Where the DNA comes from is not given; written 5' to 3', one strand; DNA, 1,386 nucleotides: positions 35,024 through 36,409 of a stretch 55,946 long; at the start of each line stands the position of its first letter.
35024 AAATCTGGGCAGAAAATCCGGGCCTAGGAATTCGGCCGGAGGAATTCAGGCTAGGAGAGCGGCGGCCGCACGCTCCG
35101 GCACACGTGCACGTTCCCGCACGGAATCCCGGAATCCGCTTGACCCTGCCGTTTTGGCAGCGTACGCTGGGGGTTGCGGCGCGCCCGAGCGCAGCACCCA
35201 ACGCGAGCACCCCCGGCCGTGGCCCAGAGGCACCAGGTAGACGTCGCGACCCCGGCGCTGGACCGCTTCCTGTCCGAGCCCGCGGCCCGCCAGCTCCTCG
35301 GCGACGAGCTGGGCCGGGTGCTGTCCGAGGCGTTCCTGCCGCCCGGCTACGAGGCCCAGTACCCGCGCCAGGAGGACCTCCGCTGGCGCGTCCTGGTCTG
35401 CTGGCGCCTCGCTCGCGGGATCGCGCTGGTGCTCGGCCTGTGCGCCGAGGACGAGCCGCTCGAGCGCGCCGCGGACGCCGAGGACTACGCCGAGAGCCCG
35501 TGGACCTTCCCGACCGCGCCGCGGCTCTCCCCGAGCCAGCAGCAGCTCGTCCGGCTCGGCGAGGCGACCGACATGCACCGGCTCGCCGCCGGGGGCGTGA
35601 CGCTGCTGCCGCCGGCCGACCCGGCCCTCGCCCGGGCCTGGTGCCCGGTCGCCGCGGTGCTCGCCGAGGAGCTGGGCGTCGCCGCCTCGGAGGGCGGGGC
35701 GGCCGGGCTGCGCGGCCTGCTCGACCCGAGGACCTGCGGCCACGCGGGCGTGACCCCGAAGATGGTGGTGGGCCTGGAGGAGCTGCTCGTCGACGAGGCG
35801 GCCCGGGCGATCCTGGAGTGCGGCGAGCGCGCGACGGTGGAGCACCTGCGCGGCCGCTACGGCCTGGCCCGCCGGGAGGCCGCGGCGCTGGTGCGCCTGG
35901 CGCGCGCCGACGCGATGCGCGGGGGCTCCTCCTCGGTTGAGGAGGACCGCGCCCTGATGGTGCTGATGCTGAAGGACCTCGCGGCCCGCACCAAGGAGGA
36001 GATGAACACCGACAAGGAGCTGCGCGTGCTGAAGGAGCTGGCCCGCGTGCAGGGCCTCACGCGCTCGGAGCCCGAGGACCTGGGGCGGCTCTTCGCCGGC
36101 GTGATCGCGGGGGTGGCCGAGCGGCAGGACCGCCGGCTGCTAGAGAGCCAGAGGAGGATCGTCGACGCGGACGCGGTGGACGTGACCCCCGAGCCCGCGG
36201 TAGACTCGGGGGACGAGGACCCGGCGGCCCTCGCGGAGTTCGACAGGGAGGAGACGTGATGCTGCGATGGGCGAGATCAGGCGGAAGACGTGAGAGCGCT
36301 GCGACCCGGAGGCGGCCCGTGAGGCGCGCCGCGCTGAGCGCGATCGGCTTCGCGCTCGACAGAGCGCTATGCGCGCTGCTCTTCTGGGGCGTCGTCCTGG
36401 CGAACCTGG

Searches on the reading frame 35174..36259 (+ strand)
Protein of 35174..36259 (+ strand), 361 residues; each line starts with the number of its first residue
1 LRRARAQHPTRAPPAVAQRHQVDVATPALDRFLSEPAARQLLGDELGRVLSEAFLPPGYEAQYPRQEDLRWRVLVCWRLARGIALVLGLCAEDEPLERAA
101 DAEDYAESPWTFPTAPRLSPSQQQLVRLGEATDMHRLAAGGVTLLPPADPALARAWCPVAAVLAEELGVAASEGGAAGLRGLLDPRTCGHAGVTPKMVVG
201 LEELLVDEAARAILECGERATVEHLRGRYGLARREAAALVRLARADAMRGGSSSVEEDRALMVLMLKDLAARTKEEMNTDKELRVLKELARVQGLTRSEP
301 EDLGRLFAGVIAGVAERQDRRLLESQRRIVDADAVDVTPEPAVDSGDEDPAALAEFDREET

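Call 12: search_protein_families(library=pfam, proteins=[window:35174-36259:+], max_evalue=0.01)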
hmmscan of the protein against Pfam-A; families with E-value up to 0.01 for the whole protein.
window:35174-36259:+ (361 aa): 0 families

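Call 13: search_protein_families(library=phrogs, proteins=[window:35174-36259:+], max_evalue=0.01)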
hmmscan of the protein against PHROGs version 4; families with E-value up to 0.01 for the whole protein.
window:35174-36259:+ (361 aa): 0 families

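Call 19: find_related_loci(query=window:35174-36259:+, collection=viral_contigs, flank=6000)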
Query window:35174-36259:+ (361 aa) in viral_contigs; peptide patterns used: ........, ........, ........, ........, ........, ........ (x = any residue, [..] = any of these).
8 stretches matched a pattern; 1 encode a relative of the query (tblastn E <= 1e-3); 1 distinct loci.
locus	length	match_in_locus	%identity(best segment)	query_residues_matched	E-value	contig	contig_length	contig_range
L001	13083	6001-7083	64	6-361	9e-141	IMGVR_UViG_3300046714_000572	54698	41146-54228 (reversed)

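Call 32: find_related_loci(query=A2, collection=genome_contigs, flank=4000)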
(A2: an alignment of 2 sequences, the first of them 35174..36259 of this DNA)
Query A2 (361 aa) in genome_contigs; peptide patterns used: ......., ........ (x = any residue, [..] = any of these).
98 stretches matched a pattern, but none encodes a relative of the query by tblastn (E <= 1e-3).

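Call 33: find_related_loci(query=A2, collection=viral_contigs, flank=4000)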
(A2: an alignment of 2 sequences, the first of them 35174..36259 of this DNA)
Query A2 (361 aa) in viral_contigs; peptide patterns used: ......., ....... (x = any residue, [..] = any of these).
73 stretches matched a pattern; 7 encode a relative of the query (tblastn E <= 1e-3); 7 distinct loci.
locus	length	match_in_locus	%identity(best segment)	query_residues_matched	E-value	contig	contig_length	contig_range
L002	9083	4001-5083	64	6-361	4e-140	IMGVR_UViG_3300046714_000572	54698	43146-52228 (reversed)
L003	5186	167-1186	48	13-359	2e-89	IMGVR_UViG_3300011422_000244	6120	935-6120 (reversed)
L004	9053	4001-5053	40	14-359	2e-64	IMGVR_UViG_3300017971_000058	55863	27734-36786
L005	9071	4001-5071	39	9-360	1e-59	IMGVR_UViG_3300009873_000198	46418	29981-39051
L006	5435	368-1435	40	9-360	9e-55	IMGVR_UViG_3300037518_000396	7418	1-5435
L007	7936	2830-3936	37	14-360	1e-53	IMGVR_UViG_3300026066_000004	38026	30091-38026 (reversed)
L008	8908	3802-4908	37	14-360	1e-53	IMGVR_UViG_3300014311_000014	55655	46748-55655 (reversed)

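Call 38: search_dna_similar(query=window:35219-36259:+, collection=phages, mode=protein, max_rows=25, max_evalue=0.001)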
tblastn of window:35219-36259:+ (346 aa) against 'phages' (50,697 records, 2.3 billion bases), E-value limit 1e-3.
No match.

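Call 52: find_related_loci(query=A2, collection=metagenome_contigs, flank=3000)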
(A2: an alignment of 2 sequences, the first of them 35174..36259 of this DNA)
Query A2 (361 aa) in metagenome_contigs; peptide patterns used: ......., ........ (x = any residue, [..] = any of these).
241 stretches matched a pattern, but none encodes a relative of the query by tblastn (E <= 1e-3).

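Call 53: find_homologous_proteins(query=window:35219-36259:+, max_evalue=0.00001)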
Query window:35219-36259:+ (346 aa): 26 proteins with E <= 0.00001 among 8000 candidates.
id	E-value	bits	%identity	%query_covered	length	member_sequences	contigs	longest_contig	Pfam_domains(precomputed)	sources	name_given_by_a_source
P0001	5.5e-217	738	100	100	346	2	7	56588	-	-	-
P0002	1.9e-166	572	79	100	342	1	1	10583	-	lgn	-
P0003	1.2e-143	497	73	100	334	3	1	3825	-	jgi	jgi:hypothetical protein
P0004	3.3e-129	449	67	99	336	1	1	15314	-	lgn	-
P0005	5.0e-98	347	51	100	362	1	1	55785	-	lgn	-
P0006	4.8e-91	324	52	94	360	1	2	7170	-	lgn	-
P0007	8.8e-89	316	51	100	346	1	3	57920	-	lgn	-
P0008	2.7e-86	308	50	100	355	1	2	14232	-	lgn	-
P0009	2.5e-84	302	49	99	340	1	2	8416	-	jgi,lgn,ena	-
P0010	9.9e-82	293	50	88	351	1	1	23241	-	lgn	-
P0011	4.2e-80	288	46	100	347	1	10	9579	-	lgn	-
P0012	2.1e-73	266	46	98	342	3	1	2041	-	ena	-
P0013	1.1e-72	263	50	89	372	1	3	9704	-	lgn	-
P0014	1.2e-72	263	48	87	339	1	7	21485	-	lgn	-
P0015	3.4e-68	249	54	71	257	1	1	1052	-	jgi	jgi:hypothetical protein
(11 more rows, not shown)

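Call 54: find_encoding_contigs(protein=P0002, flank=3500, max_places=3)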
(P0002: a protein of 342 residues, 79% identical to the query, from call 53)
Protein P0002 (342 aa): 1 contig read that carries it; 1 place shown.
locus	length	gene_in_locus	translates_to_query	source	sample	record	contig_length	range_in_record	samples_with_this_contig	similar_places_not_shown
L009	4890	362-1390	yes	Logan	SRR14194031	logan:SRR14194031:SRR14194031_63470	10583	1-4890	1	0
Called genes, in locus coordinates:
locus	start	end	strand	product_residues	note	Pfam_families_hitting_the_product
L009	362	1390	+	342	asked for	-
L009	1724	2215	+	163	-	-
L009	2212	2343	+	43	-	-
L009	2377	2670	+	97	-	-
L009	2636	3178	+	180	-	-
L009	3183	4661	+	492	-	-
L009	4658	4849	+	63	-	-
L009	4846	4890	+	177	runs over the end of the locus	-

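Call 55: find_encoding_contigs(protein=P0003, flank=3500, max_places=3)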
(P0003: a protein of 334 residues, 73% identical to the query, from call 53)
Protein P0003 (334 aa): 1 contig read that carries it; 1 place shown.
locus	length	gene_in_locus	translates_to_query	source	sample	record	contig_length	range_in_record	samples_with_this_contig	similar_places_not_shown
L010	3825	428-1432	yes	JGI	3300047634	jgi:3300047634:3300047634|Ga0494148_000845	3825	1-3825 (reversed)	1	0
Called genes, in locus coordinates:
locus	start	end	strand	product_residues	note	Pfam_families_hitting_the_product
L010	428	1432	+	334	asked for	-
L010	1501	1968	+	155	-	-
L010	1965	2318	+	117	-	-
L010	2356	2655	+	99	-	-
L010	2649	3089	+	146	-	-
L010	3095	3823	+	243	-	?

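Call 56: find_encoding_contigs(protein=P0001, flank=3500, max_places=8)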
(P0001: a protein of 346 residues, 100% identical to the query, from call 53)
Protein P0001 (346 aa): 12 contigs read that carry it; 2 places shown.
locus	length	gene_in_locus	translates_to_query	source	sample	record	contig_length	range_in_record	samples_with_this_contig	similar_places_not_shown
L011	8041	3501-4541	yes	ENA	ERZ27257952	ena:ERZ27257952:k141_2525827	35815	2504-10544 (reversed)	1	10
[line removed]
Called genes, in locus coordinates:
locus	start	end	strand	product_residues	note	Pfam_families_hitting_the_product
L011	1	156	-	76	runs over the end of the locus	-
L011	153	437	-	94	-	-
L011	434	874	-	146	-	-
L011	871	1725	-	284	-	-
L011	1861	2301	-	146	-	-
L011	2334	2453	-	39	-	-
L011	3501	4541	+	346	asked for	-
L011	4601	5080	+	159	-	-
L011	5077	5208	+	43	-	-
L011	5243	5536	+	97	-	-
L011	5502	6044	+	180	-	-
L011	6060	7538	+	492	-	-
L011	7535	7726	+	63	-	-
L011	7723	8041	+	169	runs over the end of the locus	-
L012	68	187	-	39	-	-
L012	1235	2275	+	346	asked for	-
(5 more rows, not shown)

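Call 57: find_encoding_contigs(protein=P0004, flank=3500, max_places=3)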
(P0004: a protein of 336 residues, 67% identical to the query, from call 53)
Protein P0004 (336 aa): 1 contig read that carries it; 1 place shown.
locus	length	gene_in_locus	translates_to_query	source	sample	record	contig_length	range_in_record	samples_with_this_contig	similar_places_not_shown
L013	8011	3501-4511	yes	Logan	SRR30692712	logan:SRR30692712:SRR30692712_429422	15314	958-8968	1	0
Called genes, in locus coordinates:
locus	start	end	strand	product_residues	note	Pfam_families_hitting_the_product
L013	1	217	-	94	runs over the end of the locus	-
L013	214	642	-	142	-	-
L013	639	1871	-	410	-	-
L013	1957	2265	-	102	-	-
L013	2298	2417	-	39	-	-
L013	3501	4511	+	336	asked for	-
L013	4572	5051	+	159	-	-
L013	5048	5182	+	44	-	-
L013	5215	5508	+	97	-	-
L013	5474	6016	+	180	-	-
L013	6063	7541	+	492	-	-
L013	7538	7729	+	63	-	-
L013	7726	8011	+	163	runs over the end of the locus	-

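Call 58: find_encoding_contigs(protein=P0005, flank=3500, max_places=2)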
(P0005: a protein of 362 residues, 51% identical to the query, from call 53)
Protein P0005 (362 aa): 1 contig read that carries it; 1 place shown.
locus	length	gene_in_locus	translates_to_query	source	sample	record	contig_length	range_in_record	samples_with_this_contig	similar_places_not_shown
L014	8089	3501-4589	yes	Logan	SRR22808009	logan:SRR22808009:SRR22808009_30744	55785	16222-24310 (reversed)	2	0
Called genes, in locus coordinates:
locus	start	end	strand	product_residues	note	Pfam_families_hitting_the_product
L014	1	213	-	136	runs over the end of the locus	-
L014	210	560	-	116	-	-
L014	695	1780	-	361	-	-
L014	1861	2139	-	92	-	-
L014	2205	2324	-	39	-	-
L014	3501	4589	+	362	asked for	-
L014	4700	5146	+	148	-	-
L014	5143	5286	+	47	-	-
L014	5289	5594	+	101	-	-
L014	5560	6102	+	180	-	-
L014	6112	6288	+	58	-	-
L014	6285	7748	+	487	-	-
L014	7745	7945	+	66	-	-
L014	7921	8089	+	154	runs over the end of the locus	PF10263:SprT-like (weak)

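Call 59: find_encoding_contigs(protein=P0007, flank=3500, max_places=2)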
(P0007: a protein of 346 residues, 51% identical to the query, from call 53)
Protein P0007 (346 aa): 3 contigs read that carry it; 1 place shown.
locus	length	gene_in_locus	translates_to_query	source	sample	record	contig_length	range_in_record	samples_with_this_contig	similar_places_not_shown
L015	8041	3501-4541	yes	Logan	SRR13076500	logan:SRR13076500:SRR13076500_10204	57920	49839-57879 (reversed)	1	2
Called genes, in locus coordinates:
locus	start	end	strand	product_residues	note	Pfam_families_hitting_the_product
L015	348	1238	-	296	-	PF23802:DUF7178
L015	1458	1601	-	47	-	-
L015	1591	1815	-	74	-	PF24192:DUF7417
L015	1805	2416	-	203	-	-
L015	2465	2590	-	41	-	-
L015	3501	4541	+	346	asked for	-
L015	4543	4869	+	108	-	-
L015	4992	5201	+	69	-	-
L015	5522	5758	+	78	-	PF10263:SprT-like (faint)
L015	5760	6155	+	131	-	-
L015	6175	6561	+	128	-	-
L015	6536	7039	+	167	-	-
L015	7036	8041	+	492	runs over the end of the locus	-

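Call 60: find_encoding_contigs(protein=P0008, flank=3500, max_places=2)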
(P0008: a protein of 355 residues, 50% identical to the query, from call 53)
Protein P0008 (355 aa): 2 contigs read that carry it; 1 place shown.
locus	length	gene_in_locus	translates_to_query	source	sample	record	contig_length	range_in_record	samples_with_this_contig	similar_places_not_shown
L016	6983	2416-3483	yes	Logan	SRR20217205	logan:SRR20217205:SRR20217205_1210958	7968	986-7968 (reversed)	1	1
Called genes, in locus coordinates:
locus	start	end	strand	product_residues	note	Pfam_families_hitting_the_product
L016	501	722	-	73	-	PF24192:DUF7417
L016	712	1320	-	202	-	-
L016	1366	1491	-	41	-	-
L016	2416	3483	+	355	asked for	-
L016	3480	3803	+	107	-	-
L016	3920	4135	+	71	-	-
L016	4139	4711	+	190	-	PF01145:Band_7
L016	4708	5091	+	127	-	-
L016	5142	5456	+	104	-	-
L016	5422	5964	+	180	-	-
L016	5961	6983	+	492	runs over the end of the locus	-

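Call 66: search_solved_structures(query=A3, max_evalue=1)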
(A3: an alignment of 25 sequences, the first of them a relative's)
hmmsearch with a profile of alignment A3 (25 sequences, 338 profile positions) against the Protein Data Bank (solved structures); distinct sequences matched with E-value up to 1: 0.

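Call 67: search_protein_families(library=pfam, alignment_id=A3, max_evalue=0.1)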
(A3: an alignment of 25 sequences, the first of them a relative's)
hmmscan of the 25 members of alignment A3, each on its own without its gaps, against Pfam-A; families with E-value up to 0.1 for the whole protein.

A. member 1, P0001 (346 aa): 0 families

B. families by the number of members that match (of 25 scanned): 5 families
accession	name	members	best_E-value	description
PF14842.11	FliG_N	3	0.048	FliG N-terminal domain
PF17863.7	AAA_lid_2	2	0.0051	AAA lid domain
PF05680.17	ATP-synt_E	1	0.005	ATP synthase E chain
PF00696.33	AA_kinase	1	0.017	Amino acid kinase family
PF16653.10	Sacchrp_dh_C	1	0.061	Saccharopine dehydrogenase C-terminal domain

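Call 71: predict_structure(alignment_id=A3)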
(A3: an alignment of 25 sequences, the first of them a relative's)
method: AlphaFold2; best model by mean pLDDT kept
length: 346 residues; sequences in the alignment: 25
mean_pLDDT: 79.9   pTM: 0.67
mean pLDDT of the five models: 79.9, 79.1, 77.1, 76.8, 73.4
residues with pLDDT >= 90: 133; 70-90: 122; 50-70: 69; < 50: 22
segments of 3 or more residues with pLDDT < 50: 1-3, 319-333
pLDDT, mean of each block of 10 residues (from residue 1): 65 90 70 74 73 92 94 87 67 85 65 74 90 93 95 93 94 91 94 93 93 93 93 70 78 85 86 79 56 76 84 61 40 55 55
secondary structure, 60 per line:
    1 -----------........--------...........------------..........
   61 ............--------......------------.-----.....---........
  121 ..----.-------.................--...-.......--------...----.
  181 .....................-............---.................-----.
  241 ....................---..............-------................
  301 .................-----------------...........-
elements in order: H12-19 H28-38 H51-72 H81-86 H105-109 H113-122 H135-151 H158-164 H180-201 H203-214 H218-234 H240-260 H264-277 H285-317 H335-345

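Call 74: fold_search(model_id=the predicted structure, library=pdb)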
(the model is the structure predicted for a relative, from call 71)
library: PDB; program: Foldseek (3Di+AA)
matches with E <= 10: 61; with E <= 0.001: 0
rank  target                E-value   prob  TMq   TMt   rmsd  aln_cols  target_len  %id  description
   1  7y17_C                6.3e-01  0.11  0.14  0.15  28.2       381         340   11  Crystal structure of ribosomal ITS2 pre-rRNA processing complex from Cyberlindnera jadinii (released 2023-06-14)
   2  5njx_A                2.2e+00  0.11  0.13  0.12  12.7       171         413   15  Human FKBP51 protein in complex with C-terminal peptide of Human HSP 90-alpha (released 2017-11-08)
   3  6xr2_C                2.7e+00  0.11  0.11  0.18  13.6       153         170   23  Computationally designed right-handed alpha/alpha homotrimeric toroid with 3 repeats per subunit (released 2021-07-14)
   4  6xr2_B                2.8e+00  0.09  0.10  0.16  13.9       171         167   21  Computationally designed right-handed alpha/alpha homotrimeric toroid with 3 repeats per subunit (released 2021-07-14)
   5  6iko_B                2.8e+00  0.02  0.09  0.10  33.7       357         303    9  Crystal structure of mouse GAS7cb (released 2019-10-16)
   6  9dze_A                3.0e+00  0.13  0.18  0.19  18.1       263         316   17  Computationally Designed Bifaceted Protein Nanomaterial pD5-14 (released 2024-10-30)
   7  6vab_B                3.0e+00  0.08  0.15  0.17  16.6       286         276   12  Mouse retromer sub-structure: VPS35/VPS35 flat dimer (released 2020-02-19)
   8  8e0o_C                3.3e+00  0.14  0.15  0.23  11.3       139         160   19  Heterotrimeric variant of tcTRP9, hetBGL03-15-18 (released 2023-04-12)
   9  5omp                  3.4e+00  0.13  0.13  0.12  13.4       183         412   11  Human FKBP5 protein (released 2017-11-08)
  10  6g7c_C                3.6e+00  0.05  0.13  0.17  19.7       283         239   18  Nt2-CTD domains of the TssA component from the type VI secretion system of Aeromonas hydrophila. (released 2018-11-21)
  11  6ikn_A                3.6e+00  0.03  0.10  0.10  34.5       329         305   12  Crystal structure of the GAS7 F-BAR domain (released 2019-10-16)
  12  5cru_A                3.7e+00  0.02  0.10  0.10  22.3       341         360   11  Crystal structure of the Bro domain of HD-PTP (released 2016-02-24)
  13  4msc_A                3.9e+00  0.04  0.16  0.16  19.6       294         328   11  Crystal structure of PDE10A2 with fragment ZT1595 (2-[(quinolin-7-yloxy)methyl]quinoline) (released 2014-05-14)
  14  5h7c_A                4.2e+00  0.06  0.17  0.16  18.6       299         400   15  Crystal structure of a repeat protein with two Protein A-DHR14 repeat modules (released 2017-06-28)
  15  6g7c_B                4.2e+00  0.05  0.15  0.20  15.6       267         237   18  Nt2-CTD domains of the TssA component from the type VI secretion system of Aeromonas hydrophila. (released 2018-11-21)
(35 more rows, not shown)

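Call 75: fold_search(model_id=the predicted structure, library=viral)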
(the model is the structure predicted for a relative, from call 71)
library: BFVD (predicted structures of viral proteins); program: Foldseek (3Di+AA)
matches with E <= 10: 115; with E <= 0.001: 0
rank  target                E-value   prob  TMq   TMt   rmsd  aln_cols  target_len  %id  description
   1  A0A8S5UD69            5.9e-02  0.98  0.15  0.27  21.1       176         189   18  Uncharacterized protein [Siphoviridae sp. ct13O11]
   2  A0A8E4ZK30            6.5e-02  0.98  0.19  0.29  14.6       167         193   11  Uncharacterized protein [Polaribacter phage Leef_1]
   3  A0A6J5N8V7            1.2e-01  0.99  0.18  0.32  19.8       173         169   15  Uncharacterized protein [uncultured Caudovirales phage]
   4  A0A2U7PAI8            1.3e-01  0.99  0.18  0.28  23.2       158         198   17  Putative DNA-binding protein [Hot spring virus BHS1]
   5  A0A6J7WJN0            2.4e-01  0.99  0.16  0.32  16.0       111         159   18  Uncharacterized protein [uncultured Caudovirales phage]
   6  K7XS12                4.2e-01  0.92  0.14  0.37  15.4       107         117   18  (no name in the UniProt tables at hand)
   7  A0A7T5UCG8            4.6e-01  0.97  0.15  0.42  15.4        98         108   15  (no name in the UniProt tables at hand)
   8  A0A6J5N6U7            5.0e-01  0.95  0.20  0.43  13.7       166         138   11  Uncharacterized protein [uncultured Caudovirales phage]
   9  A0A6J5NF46            5.3e-01  0.96  0.16  0.39  13.4       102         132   24  Uncharacterized protein [uncultured Caudovirales phage]
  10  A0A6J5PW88            5.3e-01  0.63  0.14  0.25  13.7       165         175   16  Terminase small subunit [uncultured Caudovirales phage]
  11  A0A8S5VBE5            6.3e-01  0.33  0.12  0.16  21.6       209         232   13  Terminase small subunit [Myoviridae sp. ctbEa13]
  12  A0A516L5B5            7.5e-01  0.75  0.13  0.24  14.7       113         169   20  (no name in the UniProt tables at hand)
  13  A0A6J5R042            1.0e+00  0.47  0.13  0.23  22.2       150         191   17  Terminase small subunit [uncultured Caudovirales phage]
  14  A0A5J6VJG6            1.0e+00  0.06  0.13  0.14  25.6       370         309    9  Uncharacterized protein [Megaviridae environmental sample]
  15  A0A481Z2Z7            1.2e+00  0.11  0.11  0.10  29.1       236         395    8  PAS domain-containing protein [Pithovirus LCPAC102]
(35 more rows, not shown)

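Call 88: find_related_loci(query=A3, collection=genome_contigs, flank=3000)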
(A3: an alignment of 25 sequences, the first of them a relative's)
Query A3 (346 aa) in genome_contigs; peptide patterns used: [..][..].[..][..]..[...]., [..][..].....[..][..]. (x = any residue, [..] = any of these).
44 stretches matched a pattern, but none encodes a relative of the query by tblastn (E <= 1e-3).
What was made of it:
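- Tried and rejected: Prophage or metagenome scans with the 346-aa family: nothing in genome_contigs (two scans) or in metagenome_contigs (calls 32, 52, 88).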

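Call 93: search_protein_families(library=phrogs, alignment_id=A3, max_evalue=1)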
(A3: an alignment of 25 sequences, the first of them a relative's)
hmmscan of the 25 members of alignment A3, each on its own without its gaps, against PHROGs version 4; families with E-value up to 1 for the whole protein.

A. member 1, P0001 (346 aa): 1 family
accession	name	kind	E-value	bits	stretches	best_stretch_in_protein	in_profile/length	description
phrog_6507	-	unknown function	0.17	12.5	1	180-201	28-49/57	-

B. families by the number of members that match (of 25 scanned): 18 families
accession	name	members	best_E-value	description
phrog_30188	-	4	0.011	-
phrog_6507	-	3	0.081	-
phrog_379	-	3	0.16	DNA binding protein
phrog_37053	-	2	0.012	-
phrog_17424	-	1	0.0082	-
phrog_2833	-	1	0.023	portal protein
phrog_12846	-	1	0.035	tail fiber protein; Ig-domain containing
phrog_28053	-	1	0.058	-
phrog_14373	-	1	0.089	-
phrog_9389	-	1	0.096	-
phrog_32690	-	1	0.13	-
phrog_21506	-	1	0.21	Rz-like spanin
phrog_6013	-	1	0.23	tail protein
phrog_26483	-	1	0.26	-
phrog_9799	-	1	0.29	-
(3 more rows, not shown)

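Call 102: find_encoding_contigs(protein=P0011, flank=2500, max_places=8)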
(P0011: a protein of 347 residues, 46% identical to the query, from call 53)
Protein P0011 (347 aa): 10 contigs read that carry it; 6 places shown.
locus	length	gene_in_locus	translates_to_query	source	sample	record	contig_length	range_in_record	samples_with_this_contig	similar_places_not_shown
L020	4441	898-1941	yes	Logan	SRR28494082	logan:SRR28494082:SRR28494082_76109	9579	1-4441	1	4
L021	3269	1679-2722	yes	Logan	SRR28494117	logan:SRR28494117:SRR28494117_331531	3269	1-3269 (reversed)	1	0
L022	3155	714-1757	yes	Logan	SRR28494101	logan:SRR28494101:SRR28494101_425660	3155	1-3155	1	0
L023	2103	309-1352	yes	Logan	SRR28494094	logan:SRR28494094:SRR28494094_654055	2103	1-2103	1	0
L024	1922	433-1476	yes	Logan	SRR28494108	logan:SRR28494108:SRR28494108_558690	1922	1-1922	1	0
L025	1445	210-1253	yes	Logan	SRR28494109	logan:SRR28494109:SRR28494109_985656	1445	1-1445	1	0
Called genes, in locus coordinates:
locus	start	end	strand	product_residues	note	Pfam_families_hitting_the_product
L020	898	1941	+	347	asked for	-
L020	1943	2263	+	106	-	-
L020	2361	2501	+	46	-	-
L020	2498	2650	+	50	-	-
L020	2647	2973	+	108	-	-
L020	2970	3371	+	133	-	-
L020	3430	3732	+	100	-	-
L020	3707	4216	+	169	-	-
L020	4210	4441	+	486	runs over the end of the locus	-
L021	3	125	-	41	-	?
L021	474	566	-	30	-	-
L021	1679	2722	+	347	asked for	-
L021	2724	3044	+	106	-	-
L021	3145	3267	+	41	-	?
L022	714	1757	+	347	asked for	-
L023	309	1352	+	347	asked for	-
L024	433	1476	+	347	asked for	-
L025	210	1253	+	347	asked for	-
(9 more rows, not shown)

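Call 103: find_encoding_contigs(protein=P0014, flank=2500, max_places=6)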
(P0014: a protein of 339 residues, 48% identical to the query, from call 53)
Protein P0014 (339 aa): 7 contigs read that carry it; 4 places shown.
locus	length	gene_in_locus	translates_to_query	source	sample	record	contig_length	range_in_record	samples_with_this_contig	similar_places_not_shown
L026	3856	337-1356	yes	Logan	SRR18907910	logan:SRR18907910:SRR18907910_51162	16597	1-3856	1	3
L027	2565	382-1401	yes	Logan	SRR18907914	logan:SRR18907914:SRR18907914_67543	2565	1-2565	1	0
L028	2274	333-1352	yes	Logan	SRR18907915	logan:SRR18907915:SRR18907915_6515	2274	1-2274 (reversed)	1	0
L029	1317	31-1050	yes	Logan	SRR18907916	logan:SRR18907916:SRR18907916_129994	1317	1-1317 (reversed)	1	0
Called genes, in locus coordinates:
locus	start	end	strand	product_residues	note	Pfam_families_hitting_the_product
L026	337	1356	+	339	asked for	-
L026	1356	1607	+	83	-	-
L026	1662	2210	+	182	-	-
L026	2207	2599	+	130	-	-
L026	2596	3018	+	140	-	-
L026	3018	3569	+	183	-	-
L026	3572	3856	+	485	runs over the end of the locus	-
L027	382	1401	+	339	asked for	-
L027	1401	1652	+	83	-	-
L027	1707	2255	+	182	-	-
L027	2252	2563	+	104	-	?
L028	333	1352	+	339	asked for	-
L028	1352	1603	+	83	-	-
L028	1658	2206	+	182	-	-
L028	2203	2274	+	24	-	?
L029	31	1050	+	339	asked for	-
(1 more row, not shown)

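Call 104: find_encoding_contigs(protein=P0010, flank=2500, max_places=3)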
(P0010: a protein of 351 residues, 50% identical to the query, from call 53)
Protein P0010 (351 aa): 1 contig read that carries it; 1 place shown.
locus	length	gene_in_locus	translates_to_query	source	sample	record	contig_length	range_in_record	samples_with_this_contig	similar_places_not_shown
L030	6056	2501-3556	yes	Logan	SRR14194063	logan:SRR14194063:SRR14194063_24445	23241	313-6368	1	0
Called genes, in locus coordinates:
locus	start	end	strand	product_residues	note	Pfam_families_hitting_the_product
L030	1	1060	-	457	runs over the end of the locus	?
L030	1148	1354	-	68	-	-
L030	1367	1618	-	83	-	-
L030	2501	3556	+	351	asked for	-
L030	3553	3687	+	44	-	-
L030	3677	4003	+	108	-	-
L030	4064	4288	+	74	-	-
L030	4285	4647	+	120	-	-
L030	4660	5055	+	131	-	-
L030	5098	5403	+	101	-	-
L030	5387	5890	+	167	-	-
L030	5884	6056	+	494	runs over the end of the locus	-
